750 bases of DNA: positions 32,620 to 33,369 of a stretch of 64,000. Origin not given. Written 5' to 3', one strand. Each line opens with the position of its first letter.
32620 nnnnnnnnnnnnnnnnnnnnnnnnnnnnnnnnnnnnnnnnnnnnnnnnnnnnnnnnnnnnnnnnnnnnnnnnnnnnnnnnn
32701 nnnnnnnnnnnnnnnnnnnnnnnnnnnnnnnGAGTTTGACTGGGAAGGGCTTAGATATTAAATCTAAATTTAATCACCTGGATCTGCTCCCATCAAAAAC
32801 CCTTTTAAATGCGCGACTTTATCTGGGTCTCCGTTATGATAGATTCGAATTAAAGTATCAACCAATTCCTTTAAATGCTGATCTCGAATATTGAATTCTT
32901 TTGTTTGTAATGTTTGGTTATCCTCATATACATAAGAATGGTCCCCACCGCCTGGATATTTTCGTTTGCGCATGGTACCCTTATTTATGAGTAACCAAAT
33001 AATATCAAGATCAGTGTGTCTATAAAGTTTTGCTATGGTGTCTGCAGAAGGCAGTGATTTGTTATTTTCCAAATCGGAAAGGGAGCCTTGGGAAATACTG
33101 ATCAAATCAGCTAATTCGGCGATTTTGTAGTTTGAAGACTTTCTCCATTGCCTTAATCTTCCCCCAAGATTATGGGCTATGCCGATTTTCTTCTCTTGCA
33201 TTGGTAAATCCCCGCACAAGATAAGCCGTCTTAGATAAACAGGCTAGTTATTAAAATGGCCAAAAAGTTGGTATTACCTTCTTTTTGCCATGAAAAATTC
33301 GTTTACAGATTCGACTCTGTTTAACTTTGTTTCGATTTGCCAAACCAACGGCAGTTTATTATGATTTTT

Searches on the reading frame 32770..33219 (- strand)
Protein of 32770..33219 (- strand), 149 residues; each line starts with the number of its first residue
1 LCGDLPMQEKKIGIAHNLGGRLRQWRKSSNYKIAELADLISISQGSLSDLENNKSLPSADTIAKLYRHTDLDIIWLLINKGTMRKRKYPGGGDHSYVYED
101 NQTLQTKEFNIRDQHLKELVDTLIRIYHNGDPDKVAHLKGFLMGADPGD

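Call 10: search_protein_families(library=pfam, proteins=[window:32770-33219:-], max_evalue=0.01)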
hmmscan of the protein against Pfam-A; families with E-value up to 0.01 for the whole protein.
window:32770-33219:- (149 aa): 6 families
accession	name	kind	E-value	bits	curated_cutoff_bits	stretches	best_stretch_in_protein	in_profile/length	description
PF01381.28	HTH_3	-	7.2e-11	42.4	23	1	22-76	1-55/55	Helix-turn-helix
PF12844.13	HTH_19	-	2.7e-09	37.2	30.2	1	19-80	1-62/64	Helix-turn-helix domain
PF13560.12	HTH_31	-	1.5e-08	35.3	27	1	18-71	2-56/64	Helix-turn-helix domain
PF07022.19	Phage_CI_repr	-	3.3e-05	24.6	22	1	34-84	16-65/65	Bacteriophage CI repressor helix-turn-helix domain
PF13443.12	HTH_26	-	0.00029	21.5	22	1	21-72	1-53/63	Cro/C1-type HTH DNA-binding domain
PF13413.12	HTH_25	-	0.0076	16.5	24.6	0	21-57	1-39/62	Helix-turn-helix domain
